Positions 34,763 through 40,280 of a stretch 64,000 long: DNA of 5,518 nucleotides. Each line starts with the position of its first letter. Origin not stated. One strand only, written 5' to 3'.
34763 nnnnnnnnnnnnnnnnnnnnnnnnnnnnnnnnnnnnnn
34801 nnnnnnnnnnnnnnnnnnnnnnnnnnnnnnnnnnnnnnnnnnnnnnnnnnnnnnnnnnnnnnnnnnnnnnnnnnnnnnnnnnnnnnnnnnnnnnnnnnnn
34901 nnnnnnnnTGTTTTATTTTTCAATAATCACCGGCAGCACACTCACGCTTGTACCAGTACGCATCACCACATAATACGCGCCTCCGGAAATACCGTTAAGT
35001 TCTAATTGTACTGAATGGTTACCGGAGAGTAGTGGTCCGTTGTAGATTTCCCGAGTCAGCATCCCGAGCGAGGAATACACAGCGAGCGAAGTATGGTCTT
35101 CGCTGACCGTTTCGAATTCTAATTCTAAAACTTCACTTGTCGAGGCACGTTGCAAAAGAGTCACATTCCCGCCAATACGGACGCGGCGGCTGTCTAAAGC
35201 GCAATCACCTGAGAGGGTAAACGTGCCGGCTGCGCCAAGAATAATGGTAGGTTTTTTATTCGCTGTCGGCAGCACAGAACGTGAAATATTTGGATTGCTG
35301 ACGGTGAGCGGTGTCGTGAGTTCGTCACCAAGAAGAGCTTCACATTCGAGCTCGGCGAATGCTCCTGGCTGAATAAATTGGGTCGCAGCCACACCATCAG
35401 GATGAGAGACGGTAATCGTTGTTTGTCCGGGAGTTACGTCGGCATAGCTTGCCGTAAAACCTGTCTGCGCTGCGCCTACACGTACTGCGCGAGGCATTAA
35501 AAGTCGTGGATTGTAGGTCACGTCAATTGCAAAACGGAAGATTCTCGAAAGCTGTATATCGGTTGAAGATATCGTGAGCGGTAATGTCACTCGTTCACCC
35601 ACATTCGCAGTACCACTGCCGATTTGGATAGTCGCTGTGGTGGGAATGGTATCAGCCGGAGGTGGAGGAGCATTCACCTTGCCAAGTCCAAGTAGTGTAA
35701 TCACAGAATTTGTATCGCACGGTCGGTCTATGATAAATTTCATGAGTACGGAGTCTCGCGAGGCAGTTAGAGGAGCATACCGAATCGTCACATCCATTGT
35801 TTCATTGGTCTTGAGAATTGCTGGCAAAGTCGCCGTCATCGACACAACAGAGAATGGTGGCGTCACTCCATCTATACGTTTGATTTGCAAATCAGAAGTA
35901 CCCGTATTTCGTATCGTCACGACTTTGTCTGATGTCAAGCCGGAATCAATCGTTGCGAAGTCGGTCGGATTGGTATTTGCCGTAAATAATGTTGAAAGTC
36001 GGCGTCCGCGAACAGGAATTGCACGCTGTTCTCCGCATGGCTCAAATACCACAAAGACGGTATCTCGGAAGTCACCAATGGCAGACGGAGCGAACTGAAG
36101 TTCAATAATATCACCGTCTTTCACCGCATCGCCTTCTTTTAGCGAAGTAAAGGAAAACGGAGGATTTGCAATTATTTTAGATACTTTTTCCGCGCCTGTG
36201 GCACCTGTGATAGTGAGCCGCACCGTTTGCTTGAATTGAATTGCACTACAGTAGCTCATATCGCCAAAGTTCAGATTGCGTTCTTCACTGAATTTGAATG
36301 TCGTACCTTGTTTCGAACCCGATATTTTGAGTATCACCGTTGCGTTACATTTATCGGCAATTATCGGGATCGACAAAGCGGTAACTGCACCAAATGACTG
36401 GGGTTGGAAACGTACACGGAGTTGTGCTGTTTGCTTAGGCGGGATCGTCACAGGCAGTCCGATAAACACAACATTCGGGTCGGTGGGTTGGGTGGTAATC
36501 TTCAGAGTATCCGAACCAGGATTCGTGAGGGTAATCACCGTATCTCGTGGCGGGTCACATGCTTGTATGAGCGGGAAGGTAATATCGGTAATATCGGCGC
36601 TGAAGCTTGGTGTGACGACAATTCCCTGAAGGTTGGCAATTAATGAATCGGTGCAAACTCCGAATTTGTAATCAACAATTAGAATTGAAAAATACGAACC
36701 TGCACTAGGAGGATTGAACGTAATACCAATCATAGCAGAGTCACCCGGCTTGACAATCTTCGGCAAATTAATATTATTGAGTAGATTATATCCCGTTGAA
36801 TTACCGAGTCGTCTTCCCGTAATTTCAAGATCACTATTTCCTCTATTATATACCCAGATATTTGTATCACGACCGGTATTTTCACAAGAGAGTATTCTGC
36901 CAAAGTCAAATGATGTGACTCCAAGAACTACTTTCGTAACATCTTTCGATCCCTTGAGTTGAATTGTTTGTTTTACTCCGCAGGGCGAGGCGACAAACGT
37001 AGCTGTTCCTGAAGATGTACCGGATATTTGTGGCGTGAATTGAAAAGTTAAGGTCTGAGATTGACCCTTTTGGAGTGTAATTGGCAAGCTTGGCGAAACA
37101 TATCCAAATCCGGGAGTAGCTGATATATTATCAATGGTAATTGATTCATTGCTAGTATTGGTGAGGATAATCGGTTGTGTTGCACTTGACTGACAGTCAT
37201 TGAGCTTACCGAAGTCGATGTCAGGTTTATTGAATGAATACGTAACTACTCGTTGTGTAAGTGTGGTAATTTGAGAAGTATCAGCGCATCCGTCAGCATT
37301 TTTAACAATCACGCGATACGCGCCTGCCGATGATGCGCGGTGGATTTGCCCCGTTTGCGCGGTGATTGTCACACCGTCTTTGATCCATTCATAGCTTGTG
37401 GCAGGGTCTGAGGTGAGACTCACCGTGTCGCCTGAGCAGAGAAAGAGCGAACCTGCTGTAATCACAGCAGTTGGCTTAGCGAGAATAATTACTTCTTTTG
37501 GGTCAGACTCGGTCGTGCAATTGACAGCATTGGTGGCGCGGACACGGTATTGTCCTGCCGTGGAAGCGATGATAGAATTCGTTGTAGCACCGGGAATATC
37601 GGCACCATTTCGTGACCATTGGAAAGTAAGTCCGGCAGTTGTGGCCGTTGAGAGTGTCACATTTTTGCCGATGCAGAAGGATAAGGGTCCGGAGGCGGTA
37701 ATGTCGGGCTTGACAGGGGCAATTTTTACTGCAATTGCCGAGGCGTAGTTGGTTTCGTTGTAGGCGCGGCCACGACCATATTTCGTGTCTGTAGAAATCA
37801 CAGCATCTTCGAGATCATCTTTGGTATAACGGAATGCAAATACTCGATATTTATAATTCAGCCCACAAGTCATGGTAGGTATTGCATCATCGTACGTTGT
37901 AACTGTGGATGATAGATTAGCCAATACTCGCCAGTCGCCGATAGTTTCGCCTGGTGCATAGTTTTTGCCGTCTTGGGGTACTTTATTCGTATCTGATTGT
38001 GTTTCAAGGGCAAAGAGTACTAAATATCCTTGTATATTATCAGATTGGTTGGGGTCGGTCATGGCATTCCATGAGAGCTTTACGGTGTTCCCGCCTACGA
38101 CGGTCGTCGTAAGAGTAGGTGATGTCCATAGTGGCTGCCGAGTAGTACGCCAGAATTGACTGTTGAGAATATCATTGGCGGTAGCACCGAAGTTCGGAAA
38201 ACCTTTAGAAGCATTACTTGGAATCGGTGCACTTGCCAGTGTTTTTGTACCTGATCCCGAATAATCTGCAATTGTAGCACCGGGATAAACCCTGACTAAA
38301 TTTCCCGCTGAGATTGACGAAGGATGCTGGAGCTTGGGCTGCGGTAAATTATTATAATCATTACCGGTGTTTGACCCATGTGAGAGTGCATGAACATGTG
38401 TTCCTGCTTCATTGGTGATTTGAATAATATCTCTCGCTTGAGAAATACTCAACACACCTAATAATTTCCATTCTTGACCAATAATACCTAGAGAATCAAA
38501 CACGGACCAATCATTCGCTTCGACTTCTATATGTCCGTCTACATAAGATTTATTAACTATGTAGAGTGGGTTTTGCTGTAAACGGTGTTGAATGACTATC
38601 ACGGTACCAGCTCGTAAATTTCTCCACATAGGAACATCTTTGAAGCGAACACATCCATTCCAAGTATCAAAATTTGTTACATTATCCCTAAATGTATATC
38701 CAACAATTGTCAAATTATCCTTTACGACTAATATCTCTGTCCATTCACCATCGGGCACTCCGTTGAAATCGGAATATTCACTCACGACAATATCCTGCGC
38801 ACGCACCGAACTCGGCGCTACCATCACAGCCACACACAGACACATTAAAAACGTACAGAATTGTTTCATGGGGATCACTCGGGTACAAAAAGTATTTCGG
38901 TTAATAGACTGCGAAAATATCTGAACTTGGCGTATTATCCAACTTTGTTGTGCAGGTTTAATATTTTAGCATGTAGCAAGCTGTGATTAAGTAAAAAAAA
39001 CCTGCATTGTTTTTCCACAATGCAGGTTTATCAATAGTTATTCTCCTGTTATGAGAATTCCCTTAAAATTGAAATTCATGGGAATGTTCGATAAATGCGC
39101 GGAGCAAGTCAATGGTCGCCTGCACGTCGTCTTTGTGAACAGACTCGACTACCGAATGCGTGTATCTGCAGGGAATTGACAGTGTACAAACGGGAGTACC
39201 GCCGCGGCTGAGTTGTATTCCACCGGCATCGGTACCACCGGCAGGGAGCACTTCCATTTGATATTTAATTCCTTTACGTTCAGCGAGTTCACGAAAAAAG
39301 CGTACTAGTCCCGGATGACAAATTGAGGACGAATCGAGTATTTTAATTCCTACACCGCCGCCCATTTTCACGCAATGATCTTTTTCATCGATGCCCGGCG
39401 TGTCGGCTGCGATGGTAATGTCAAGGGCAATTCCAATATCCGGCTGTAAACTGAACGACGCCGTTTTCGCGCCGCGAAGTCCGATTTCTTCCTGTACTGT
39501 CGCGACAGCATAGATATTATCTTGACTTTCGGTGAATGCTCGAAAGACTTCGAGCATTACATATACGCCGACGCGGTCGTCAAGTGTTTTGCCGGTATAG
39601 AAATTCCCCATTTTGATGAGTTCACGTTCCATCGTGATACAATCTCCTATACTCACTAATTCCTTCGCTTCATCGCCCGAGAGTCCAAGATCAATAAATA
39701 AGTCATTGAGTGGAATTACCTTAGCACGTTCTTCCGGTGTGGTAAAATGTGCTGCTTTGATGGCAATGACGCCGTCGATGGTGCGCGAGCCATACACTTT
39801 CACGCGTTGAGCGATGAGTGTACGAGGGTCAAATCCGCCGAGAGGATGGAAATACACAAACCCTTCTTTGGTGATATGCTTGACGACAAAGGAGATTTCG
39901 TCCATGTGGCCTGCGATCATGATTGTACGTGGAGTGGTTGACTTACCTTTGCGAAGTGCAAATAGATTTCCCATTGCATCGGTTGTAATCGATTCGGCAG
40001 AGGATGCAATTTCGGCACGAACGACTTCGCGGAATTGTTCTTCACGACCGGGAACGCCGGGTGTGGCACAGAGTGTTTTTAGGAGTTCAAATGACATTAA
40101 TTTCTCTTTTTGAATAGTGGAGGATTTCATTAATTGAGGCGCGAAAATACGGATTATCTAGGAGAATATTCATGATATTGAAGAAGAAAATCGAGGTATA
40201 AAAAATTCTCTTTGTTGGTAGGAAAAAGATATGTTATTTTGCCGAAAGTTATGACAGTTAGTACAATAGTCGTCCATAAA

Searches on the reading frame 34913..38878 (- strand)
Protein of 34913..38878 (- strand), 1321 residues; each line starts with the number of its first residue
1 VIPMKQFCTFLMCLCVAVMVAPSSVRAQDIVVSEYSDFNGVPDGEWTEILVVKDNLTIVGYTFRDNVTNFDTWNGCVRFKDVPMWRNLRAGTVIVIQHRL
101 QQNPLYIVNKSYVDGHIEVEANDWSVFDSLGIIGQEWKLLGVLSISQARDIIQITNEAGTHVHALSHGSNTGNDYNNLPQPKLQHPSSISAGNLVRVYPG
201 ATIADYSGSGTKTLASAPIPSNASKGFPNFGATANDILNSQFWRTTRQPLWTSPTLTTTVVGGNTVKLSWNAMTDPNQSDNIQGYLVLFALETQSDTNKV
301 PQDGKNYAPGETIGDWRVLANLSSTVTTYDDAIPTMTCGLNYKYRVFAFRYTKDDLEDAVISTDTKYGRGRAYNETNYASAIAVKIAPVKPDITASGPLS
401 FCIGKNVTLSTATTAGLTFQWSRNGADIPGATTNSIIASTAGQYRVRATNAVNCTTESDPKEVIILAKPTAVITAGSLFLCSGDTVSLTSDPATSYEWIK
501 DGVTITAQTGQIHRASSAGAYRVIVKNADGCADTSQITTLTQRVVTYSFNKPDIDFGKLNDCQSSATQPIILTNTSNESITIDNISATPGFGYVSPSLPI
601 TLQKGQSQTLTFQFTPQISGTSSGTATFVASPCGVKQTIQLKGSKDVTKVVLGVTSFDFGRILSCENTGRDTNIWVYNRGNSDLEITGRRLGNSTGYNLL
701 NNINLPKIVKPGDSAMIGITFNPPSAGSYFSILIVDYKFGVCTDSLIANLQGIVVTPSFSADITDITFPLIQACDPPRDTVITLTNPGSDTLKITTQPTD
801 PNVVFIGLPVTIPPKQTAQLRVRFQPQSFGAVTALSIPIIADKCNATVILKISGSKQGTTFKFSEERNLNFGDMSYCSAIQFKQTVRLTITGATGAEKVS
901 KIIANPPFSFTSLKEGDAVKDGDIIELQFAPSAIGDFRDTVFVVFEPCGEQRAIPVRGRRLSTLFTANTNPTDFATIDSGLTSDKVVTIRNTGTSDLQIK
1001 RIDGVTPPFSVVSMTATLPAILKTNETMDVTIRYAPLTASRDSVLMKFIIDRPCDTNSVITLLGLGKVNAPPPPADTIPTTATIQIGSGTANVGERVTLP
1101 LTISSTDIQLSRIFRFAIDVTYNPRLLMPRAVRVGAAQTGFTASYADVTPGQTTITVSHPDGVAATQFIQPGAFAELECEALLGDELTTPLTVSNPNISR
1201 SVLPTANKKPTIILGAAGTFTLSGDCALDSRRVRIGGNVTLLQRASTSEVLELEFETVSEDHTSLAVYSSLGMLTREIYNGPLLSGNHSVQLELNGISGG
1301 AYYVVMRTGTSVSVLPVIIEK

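Call 58: search_protein_families(library=pfam, proteins=[window:34913-38878:-], max_evalue=0.00001)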
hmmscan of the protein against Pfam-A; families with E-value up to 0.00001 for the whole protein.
window:34913-38878:- (1321 aa): 7 families
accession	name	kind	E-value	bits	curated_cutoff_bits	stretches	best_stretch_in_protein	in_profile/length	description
PF22544.2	HYDIN_VesB_CFA65-like_Ig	-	1.5e-25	89.7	25.5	0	972-1042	10-78/100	HYDIN/CFA65/VesB-like, Ig-like domain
PF22073.2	Cep192_D4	-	7.2e-16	58.8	35.5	0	550-643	7-109/112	Cep192 domain 4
PF07610.17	DUF1573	-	1.7e-14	54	26.1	0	548-641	2-94/98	Protein of unknown function (DUF1573)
PF15780.11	ASH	-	8.7e-14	51.9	27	0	550-631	10-91/98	Abnormal spindle-like microcephaly-assoc'd, ASPM-SPD-2-Hydin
PF24507.1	Ig_CFAP65_4th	-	2.4e-09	37.9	27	0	811-834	33-56/76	CFAP65, fourth Ig-like domain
PF00963.24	Cohesin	-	3.9e-06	27.5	24.1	0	1083-1182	2-102/139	Cohesin domain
PF22067.2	Cep192_D3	-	7.6e-06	26.4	27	0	563-644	16-98/99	Cep192 domain 3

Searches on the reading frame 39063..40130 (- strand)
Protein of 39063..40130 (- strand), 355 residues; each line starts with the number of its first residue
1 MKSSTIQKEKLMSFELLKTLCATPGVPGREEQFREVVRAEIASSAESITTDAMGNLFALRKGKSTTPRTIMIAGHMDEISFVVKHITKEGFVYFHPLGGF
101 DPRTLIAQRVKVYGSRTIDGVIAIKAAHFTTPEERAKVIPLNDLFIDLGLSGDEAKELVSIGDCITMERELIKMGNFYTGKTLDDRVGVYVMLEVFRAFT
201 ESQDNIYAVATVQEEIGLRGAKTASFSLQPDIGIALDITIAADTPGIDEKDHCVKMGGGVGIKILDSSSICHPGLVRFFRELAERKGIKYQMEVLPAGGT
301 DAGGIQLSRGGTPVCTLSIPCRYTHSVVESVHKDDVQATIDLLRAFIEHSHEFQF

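Call 38: search_protein_families(library=pfam, proteins=[window:39063-40130:-], max_evalue=0.001)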
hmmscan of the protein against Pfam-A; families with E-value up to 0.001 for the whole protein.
window:39063-40130:- (355 aa): 4 families
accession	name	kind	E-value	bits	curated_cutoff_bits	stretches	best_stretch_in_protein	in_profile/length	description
PF05343.19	Peptidase_M42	-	4.8e-96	321.7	23.2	1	54-342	1-292/292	M42 glutamyl aminopeptidase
PF01546.33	Peptidase_M20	-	5.2e-09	36.7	24.6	1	181-348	32-205/206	Peptidase family M20/M25/M40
PF02127.20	Peptidase_M18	-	1.9e-05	24.1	24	0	249-346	330-431/432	Aminopeptidase I zinc metalloprotease (M18)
PF04389.22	Peptidase_M28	-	0.00051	20.3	21.3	0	184-224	32-76/193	Peptidase family M28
